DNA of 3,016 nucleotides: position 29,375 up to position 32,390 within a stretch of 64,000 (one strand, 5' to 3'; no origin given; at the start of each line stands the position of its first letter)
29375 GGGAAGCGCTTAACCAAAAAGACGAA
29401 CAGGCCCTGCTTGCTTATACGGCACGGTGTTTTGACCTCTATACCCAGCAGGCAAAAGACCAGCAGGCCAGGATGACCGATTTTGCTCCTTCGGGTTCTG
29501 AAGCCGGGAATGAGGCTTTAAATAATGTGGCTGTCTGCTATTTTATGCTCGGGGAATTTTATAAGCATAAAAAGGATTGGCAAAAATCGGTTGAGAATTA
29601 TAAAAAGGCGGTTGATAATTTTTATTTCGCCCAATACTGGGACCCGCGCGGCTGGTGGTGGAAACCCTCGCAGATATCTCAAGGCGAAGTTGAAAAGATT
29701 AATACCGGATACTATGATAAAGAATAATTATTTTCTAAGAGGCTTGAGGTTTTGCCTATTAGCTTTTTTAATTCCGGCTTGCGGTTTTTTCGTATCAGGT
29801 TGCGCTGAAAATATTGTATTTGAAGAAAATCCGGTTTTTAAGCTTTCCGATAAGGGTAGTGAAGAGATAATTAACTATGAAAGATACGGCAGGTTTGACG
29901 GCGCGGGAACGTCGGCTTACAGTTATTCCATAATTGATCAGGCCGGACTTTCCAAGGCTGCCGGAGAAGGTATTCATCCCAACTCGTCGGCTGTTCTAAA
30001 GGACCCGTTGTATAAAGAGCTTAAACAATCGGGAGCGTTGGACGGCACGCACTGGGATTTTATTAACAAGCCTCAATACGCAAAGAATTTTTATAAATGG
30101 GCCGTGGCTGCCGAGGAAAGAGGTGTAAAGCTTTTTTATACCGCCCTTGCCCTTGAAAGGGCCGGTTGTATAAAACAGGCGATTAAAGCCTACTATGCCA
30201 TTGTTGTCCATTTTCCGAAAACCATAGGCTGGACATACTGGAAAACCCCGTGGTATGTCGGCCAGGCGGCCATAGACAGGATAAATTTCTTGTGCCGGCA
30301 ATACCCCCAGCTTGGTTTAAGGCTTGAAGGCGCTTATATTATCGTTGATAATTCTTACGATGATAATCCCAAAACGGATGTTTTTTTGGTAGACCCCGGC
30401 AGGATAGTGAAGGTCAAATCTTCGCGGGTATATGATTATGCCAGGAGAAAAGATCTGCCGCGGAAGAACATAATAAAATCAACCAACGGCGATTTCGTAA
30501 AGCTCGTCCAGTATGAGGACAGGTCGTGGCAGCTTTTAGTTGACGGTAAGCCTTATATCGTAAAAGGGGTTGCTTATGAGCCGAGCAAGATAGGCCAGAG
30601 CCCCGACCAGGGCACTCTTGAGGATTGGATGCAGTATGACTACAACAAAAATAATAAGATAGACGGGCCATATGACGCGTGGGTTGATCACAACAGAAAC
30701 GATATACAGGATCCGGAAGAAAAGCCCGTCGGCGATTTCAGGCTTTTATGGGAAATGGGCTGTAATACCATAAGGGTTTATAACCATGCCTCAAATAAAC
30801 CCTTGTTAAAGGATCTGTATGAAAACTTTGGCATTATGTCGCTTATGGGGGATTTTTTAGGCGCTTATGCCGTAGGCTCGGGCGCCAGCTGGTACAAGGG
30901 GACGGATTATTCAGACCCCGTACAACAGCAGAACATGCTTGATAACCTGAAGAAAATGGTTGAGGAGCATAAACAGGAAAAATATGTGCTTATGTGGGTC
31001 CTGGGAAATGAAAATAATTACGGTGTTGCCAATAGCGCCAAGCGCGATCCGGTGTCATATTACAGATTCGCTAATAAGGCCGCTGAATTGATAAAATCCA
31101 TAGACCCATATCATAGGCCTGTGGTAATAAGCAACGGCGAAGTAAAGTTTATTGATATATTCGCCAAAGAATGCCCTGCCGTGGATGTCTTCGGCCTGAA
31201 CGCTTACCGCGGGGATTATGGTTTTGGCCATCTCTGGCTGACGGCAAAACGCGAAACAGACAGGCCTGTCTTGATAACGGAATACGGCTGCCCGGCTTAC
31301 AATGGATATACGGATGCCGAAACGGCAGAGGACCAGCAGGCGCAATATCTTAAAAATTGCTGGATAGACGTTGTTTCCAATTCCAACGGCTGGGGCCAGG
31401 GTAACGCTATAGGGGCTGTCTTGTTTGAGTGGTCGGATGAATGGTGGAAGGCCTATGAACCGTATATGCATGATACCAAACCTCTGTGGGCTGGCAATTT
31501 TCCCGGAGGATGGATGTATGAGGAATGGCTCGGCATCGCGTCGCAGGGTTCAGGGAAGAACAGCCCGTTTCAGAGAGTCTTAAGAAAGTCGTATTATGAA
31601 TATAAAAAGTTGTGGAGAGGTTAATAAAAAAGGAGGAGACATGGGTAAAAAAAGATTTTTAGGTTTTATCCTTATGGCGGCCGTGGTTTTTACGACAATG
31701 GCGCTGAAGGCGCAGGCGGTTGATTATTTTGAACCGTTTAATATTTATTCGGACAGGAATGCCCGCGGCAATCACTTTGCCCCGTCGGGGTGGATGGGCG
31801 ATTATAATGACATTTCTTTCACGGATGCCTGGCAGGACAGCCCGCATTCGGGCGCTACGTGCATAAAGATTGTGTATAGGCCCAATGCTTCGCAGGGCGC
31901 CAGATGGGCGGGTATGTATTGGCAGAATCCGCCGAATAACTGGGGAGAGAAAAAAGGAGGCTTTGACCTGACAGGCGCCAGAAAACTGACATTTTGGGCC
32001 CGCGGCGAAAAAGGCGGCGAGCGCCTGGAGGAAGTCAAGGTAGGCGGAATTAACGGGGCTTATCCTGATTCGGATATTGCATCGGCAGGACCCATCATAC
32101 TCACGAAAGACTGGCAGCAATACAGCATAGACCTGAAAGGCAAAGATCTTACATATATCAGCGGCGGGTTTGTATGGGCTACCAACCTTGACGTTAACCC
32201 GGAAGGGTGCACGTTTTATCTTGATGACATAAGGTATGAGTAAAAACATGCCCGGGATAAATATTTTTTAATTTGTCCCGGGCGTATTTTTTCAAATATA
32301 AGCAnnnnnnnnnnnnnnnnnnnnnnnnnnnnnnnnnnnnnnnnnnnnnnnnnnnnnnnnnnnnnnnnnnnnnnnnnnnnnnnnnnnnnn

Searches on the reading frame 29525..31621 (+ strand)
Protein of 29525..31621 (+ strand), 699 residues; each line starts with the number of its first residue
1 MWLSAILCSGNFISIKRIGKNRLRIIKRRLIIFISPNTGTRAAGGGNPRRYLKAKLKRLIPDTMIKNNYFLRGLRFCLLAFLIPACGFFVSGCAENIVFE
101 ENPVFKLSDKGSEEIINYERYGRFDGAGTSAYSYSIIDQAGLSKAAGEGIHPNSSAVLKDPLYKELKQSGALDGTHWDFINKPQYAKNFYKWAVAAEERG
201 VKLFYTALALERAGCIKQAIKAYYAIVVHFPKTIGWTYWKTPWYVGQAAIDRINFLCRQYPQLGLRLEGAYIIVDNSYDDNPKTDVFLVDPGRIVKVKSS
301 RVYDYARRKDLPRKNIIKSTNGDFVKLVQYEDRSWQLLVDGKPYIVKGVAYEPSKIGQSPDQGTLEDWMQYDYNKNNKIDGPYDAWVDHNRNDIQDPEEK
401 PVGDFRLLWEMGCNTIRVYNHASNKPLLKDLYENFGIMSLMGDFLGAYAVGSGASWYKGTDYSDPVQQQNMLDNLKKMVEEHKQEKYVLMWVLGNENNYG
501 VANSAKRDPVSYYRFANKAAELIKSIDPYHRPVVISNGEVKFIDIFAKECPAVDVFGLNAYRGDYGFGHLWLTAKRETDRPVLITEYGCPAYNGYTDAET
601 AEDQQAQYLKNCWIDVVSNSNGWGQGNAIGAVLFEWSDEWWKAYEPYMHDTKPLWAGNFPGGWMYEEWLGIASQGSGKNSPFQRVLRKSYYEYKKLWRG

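Call 3: search_protein_families(library=pfam, proteins=[window:29525-31621:+], max_evalue=1)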
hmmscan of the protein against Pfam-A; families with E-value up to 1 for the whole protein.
window:29525-31621:+ (699 aa): 2 families
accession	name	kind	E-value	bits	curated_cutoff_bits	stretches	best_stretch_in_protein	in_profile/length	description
PF02836.23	Glyco_hydro_2_C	-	1.1e-09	38.3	21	1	402-610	39-240/302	Glycosyl hydrolases family 2, TIM barrel domain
PF11790.14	Glyco_hydro_cc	-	0.0032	17.5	21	1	470-608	53-192/237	Glycosyl hydrolase catalytic core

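Call 4: search_protein_families(library=ncbifam, proteins=[window:29525-31621:+], max_evalue=1)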
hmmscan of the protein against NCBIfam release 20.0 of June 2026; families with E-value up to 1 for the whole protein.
window:29525-31621:+ (699 aa): 5 families
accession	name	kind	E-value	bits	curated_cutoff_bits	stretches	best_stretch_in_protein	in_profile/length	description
NF007538.0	PRK10150.1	equivalog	2.2e-05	23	544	1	467-611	391-539/607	beta-glucuronidase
NF041462.1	GalA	equivalog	3.6e-05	22.1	900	1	468-565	376-461/763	beta-galactosidase GalA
NF041100.1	betagal_LacZ_Ttogales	equivalog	0.00015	19.5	2000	1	400-501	350-447/1090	beta-galactosidase LacZ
NF007666.0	PRK10340.1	equivalog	0.00092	17.1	1284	1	403-502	359-455/1030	beta-galactosidase subunit alpha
NF052611.1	beta_gal_Bga2A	equivalog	0.0018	16.3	999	1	399-500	357-461/1007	beta-galactosidase, LacZ type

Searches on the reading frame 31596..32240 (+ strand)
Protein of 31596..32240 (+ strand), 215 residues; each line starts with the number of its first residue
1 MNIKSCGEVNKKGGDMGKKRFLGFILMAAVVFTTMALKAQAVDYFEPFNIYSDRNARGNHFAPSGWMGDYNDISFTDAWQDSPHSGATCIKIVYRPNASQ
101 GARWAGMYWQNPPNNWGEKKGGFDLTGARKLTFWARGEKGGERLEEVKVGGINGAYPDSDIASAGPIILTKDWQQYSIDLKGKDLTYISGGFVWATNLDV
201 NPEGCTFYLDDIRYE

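Call 3: search_protein_families(library=pfam, proteins=[window:31596-32240:+], max_evalue=1)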
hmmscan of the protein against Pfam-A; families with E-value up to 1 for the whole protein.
window:31596-32240:+ (215 aa): 1 family
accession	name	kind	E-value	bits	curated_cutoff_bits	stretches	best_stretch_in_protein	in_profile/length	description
PF25471.1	TM_PetC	-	0.0072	16.5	37.1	1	15-47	6-38/48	Iron-sulfur subunit PetC transmembrane anchor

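Call 4: search_protein_families(library=ncbifam, proteins=[window:31596-32240:+], max_evalue=1)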
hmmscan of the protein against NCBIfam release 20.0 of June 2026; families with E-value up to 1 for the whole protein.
window:31596-32240:+ (215 aa): 2 families
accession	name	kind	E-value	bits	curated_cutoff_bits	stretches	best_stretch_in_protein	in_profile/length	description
NF038128.1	choice_anch_J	domain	0.00079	19.7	30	1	65-213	15-161/162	choice-of-anchor J domain-containing protein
NF007609.0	PRK10257.1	equivalog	0.065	12.9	226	1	64-114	23-71/158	kinase inhibitor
